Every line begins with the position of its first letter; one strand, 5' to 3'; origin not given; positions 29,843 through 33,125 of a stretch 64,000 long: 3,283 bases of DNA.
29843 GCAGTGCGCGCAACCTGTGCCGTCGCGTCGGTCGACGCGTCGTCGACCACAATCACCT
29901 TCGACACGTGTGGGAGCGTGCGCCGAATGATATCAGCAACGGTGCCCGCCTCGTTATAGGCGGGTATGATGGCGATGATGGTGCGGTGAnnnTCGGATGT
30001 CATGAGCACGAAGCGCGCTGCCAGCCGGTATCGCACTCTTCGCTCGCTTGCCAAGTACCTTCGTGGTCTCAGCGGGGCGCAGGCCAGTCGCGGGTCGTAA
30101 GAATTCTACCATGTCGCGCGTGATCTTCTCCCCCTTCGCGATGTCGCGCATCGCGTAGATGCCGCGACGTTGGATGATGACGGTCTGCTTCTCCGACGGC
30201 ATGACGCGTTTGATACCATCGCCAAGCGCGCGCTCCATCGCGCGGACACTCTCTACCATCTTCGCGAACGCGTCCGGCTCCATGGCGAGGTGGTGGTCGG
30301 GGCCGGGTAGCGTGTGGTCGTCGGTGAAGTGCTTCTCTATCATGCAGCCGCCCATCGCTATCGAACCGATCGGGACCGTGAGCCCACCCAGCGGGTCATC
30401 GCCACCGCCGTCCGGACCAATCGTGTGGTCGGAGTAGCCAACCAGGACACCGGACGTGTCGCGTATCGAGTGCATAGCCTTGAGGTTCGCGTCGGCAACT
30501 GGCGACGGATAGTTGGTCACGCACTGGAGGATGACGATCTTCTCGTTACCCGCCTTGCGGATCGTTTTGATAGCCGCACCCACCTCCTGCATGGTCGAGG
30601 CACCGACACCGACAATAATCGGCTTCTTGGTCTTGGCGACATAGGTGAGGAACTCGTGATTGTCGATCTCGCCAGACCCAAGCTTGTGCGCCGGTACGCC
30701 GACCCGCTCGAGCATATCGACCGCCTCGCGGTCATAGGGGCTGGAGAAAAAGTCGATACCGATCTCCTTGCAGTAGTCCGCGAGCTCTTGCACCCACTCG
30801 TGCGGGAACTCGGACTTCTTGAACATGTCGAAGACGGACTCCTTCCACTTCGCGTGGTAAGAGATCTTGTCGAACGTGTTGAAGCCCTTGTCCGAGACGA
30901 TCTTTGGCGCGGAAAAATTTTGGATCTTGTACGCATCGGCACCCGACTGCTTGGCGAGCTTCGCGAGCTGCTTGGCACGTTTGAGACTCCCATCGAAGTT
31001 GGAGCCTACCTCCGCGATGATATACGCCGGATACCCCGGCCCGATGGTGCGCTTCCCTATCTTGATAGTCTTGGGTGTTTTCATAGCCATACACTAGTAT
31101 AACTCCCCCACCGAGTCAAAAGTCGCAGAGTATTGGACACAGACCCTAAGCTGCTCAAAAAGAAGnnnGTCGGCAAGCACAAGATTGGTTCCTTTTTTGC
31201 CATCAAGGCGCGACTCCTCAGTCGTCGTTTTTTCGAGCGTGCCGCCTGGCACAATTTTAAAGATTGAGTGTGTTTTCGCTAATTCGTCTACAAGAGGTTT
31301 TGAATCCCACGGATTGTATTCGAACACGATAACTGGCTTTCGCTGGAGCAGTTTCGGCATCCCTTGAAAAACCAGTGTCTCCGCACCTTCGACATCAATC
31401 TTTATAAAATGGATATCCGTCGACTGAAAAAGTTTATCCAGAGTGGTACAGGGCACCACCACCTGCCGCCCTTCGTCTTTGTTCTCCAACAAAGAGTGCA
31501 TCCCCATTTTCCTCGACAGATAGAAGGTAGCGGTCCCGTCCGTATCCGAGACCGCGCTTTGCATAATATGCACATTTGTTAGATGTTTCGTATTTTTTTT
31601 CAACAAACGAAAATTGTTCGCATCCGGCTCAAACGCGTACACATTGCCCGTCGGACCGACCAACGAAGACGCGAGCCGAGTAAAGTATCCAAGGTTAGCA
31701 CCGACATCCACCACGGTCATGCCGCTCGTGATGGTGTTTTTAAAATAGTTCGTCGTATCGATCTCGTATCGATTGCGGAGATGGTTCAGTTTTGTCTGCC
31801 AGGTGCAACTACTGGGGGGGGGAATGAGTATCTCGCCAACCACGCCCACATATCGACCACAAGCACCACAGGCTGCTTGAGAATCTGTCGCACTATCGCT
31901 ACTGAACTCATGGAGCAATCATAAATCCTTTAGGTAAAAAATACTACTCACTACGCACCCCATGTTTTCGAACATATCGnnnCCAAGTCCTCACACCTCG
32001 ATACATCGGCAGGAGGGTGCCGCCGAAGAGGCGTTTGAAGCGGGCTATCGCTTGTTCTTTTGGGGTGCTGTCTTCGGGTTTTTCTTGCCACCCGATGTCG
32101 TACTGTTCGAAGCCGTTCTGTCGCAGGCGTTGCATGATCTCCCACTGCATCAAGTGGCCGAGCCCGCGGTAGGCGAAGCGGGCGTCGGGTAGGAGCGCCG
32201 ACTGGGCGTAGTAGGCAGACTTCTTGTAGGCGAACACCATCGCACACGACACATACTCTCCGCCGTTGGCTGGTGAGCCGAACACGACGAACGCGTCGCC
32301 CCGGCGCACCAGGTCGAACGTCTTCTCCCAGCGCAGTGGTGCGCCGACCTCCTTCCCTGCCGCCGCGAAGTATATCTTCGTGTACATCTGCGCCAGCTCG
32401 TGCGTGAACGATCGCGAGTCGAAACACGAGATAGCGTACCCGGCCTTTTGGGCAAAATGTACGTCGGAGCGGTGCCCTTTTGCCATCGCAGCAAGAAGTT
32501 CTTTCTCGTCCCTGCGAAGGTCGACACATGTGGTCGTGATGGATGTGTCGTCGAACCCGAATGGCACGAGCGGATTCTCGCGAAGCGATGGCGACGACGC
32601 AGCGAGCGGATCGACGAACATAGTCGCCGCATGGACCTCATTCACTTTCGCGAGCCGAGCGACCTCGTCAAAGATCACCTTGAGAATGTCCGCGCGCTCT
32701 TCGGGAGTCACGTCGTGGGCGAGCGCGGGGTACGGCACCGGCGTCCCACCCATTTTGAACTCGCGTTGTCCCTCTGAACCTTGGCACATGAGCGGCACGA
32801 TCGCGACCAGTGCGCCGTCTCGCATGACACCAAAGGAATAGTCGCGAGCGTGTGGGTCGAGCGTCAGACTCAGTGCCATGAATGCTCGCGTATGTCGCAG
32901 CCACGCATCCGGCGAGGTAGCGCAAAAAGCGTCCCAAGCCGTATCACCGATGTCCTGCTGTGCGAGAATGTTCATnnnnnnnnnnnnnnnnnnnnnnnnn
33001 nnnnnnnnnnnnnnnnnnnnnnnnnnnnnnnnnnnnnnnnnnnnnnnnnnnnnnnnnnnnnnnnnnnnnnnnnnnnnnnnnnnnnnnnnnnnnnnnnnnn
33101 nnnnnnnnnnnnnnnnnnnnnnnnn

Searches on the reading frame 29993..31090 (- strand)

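Call 14: search_protein_families(library=pfam, proteins=[window:29993-31090:-], max_evalue=0.01)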
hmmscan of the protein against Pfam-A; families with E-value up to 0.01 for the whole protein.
window:29993-31090:- (366 aa): 2 families
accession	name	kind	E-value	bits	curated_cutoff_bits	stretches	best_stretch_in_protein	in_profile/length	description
PF03102.20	NeuB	-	1.1e-79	267.8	22.1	1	44-294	3-241/241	NeuB family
PF08666.17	SAF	-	4.5e-11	43.6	21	1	309-366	2-63/63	SAF domain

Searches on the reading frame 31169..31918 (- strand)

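Call 14: search_protein_families(library=pfam, proteins=[window:31169-31918:-], max_evalue=0.01)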
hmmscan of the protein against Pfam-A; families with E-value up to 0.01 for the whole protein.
window:31169-31918:- (250 aa): 5 families
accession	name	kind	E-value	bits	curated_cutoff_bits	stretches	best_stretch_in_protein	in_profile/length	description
PF05050.19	Methyltransf_21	-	8.3e-22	78.6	22.7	1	71-204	1-151/173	Methyltransferase FkbM domain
PF01728.25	FtsJ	-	0.00015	22.2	24.1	1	60-98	17-53/181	FtsJ-like methyltransferase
PF05575.17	V_cholerae_RfbT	-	0.00035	20.4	27.9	1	49-186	63-209/286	Vibrio cholerae RfbT protein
PF01135.25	PCMT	-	0.001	19.3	20.3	1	56-130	66-135/210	Protein-L-isoaspartate(D-aspartate) O-methyltransferase (PCMT)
PF13489.12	Methyltransf_23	-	0.0074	16.5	27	0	47-117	4-71/164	Methyltransferase domain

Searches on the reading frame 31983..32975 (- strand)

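Call 14: search_protein_families(library=pfam, proteins=[window:31983-32975:-], max_evalue=0.01)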
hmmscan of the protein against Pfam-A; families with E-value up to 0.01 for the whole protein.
window:31983-32975:- (331 aa): 1 family
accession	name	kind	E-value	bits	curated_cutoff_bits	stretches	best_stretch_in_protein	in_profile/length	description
PF13480.13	Acetyltransf_6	-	3.5e-09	37.4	22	1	231-298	74-138/143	Acetyltransferase (GNAT) domain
